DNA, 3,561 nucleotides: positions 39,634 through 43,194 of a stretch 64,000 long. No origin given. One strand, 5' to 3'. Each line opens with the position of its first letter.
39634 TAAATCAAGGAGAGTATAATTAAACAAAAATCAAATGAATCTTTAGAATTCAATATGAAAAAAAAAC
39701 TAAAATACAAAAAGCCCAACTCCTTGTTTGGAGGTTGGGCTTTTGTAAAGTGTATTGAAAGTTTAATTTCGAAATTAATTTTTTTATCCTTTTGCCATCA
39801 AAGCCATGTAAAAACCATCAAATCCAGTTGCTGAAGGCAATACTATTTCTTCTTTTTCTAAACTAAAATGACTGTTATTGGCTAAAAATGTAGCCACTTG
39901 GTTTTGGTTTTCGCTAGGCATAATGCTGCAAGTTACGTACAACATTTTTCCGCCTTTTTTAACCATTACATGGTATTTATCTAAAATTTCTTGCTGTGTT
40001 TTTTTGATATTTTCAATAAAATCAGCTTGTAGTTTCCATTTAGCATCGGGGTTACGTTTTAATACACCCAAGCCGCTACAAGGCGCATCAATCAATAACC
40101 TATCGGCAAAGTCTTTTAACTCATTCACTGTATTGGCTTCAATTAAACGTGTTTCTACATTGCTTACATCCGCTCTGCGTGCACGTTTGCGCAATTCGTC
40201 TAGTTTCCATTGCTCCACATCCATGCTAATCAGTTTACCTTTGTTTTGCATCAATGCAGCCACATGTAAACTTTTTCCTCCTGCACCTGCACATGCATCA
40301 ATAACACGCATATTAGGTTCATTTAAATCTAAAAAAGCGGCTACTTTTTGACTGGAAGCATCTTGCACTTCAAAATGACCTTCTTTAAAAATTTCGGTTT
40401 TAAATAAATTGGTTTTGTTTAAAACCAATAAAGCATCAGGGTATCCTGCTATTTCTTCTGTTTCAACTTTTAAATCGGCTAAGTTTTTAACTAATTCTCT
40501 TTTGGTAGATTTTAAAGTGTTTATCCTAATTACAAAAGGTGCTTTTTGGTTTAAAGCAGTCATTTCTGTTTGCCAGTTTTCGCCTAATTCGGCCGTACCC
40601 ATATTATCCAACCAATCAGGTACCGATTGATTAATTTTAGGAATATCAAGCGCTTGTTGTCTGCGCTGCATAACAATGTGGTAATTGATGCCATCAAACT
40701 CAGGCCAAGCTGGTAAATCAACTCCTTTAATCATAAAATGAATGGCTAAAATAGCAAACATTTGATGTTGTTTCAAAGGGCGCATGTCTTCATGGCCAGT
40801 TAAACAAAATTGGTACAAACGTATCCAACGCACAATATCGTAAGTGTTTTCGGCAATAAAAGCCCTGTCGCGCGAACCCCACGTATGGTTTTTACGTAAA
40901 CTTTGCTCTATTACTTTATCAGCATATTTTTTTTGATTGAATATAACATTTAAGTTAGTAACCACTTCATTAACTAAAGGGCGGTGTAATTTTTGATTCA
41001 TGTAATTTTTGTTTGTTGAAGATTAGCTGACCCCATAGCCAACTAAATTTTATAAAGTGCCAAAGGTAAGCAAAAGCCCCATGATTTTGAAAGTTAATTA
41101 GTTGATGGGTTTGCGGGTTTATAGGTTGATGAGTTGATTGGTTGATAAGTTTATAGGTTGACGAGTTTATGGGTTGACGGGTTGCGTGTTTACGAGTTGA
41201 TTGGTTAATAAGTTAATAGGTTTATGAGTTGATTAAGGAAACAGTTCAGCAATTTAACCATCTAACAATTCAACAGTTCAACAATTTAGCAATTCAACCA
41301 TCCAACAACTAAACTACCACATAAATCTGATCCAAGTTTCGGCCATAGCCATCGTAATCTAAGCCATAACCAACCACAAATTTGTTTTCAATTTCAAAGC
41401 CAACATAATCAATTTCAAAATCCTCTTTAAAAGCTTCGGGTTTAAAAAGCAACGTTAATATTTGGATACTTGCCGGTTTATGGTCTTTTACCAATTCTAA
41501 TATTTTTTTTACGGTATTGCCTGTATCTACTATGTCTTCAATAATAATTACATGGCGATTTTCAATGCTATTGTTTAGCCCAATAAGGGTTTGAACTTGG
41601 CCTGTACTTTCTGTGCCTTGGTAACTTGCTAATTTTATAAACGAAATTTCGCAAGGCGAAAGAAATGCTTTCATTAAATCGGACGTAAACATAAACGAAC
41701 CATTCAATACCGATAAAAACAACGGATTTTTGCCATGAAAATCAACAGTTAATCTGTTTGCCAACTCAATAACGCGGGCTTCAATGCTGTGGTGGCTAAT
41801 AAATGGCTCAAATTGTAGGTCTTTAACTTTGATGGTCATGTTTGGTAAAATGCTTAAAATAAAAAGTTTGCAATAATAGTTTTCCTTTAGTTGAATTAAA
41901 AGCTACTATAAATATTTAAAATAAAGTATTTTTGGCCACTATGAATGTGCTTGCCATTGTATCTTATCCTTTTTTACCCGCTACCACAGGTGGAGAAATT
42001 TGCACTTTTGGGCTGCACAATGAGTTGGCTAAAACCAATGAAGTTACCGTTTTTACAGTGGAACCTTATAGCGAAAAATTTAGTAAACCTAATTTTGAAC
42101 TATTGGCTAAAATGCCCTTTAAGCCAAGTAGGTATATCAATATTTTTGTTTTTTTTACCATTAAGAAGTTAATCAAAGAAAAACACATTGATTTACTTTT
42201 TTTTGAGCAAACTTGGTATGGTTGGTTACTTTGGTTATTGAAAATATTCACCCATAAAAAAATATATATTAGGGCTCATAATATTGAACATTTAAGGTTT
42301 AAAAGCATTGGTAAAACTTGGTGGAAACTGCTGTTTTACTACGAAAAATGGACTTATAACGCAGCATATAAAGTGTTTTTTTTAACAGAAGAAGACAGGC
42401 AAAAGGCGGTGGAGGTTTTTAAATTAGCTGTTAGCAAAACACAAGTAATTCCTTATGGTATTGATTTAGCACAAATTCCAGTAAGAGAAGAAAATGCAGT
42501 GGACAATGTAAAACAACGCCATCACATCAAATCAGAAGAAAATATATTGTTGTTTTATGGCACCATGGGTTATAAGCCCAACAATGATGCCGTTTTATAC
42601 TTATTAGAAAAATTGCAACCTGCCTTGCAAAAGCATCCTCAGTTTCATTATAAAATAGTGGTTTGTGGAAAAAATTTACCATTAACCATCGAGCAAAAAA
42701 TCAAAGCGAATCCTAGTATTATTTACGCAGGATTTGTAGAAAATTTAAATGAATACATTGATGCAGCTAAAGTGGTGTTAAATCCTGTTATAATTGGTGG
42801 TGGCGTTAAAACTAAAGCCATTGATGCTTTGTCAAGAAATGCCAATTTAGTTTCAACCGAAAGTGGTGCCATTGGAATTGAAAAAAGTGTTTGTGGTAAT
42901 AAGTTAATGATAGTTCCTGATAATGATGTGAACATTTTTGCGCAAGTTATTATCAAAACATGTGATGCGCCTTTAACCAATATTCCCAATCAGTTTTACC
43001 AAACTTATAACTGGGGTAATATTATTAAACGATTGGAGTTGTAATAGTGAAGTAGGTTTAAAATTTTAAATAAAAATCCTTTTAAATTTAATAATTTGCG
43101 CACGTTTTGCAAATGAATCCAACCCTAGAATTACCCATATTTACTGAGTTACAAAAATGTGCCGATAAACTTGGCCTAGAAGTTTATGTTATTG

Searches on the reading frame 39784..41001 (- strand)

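Call 49: search_protein_families(library=pfam, proteins=[window:39784-41001:-], max_evalue=0.00001)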
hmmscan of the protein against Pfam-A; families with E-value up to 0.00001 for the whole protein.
window:39784-41001:- (405 aa): 3 families
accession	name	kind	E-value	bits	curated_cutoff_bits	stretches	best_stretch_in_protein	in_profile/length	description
PF01189.24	Methyltr_RsmB-F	-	1e-39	136.7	27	1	224-386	4-167/199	16S rRNA methyltransferase RsmB/F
PF22458.1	RsmF-B_ferredox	-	4.7e-12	46.3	27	1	128-196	2-70/74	Methyltr_RsmF/B-like, ferredoxin-like domain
PF13847.12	Methyltransf_31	-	2.7e-06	27.6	27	1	228-359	2-113/145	Methyltransferase domain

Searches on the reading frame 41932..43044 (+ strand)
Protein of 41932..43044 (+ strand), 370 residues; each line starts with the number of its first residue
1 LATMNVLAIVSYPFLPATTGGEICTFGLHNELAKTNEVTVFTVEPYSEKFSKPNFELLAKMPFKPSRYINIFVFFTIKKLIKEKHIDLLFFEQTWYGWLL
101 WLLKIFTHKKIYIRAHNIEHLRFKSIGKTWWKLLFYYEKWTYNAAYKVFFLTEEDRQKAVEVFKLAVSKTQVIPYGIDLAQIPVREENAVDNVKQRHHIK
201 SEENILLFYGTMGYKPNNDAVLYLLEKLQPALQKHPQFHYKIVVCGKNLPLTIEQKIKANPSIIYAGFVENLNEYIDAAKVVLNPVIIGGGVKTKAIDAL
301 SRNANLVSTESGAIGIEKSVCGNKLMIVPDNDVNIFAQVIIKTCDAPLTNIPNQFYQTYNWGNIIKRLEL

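Call 49: search_protein_families(library=pfam, proteins=[window:41932-43044:+], max_evalue=0.00001)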
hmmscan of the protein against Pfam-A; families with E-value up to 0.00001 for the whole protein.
window:41932-43044:+ (370 aa): 2 families
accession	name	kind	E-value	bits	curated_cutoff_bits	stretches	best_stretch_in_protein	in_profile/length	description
PF13692.12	Glyco_trans_1_4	-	1.9e-16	61.1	27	1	204-342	2-138/142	Glycosyl transferases group 1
PF13439.12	Glyco_transf_4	-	4.5e-15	56.5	28.5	1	20-180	3-169/170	Glycosyltransferase Family 4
